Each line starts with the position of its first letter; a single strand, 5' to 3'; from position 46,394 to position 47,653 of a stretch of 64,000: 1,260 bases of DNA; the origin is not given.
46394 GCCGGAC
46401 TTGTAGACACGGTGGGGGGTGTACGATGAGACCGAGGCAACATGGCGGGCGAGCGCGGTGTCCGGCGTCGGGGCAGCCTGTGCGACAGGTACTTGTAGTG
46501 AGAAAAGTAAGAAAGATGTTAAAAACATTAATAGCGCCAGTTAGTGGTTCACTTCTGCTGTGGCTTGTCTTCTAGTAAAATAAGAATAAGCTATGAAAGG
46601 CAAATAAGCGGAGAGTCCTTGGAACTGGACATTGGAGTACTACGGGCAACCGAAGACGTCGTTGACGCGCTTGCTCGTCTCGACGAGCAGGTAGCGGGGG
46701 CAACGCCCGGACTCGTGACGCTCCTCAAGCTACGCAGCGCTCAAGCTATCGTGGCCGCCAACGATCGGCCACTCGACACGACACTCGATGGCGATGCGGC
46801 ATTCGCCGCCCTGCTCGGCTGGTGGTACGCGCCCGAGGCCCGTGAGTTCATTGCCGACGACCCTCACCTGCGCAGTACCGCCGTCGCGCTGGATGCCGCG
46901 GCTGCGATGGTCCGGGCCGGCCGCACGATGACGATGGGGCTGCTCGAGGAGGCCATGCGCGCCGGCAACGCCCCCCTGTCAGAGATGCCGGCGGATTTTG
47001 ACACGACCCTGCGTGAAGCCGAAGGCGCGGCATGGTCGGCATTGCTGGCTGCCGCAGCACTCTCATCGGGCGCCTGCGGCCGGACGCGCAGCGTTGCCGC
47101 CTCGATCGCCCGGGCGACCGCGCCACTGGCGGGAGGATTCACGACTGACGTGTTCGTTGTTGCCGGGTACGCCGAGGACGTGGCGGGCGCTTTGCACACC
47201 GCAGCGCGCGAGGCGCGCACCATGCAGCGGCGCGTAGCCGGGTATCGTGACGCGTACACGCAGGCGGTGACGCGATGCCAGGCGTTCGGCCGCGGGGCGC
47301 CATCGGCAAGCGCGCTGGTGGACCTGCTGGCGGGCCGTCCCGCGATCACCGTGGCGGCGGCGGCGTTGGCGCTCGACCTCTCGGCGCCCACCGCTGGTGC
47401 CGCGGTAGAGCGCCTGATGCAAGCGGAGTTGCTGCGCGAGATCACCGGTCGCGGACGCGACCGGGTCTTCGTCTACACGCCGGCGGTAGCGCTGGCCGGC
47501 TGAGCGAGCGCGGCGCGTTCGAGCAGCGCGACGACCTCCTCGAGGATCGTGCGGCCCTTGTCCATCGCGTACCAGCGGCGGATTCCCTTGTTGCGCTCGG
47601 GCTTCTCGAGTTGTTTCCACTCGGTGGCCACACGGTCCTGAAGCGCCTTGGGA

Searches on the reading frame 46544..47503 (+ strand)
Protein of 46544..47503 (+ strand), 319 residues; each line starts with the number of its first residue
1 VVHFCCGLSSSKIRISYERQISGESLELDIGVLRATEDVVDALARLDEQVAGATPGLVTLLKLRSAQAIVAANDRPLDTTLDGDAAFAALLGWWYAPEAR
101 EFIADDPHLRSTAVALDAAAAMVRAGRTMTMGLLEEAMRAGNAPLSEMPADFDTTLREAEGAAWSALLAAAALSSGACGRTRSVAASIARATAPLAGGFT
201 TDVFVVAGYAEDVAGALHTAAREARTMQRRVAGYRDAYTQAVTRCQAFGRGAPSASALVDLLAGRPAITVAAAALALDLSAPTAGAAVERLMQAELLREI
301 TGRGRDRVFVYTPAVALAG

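Call 80: search_protein_families(library=pfam, proteins=[window:46544-47503:+], max_evalue=0.0001)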
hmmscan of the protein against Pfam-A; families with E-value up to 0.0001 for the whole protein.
window:46544-47503:+ (319 aa): 1 family
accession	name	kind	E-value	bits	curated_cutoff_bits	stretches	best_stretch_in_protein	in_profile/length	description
PF11972.14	HTH_13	-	4.9e-05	23.7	26.1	0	257-307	3-49/54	HTH DNA binding domain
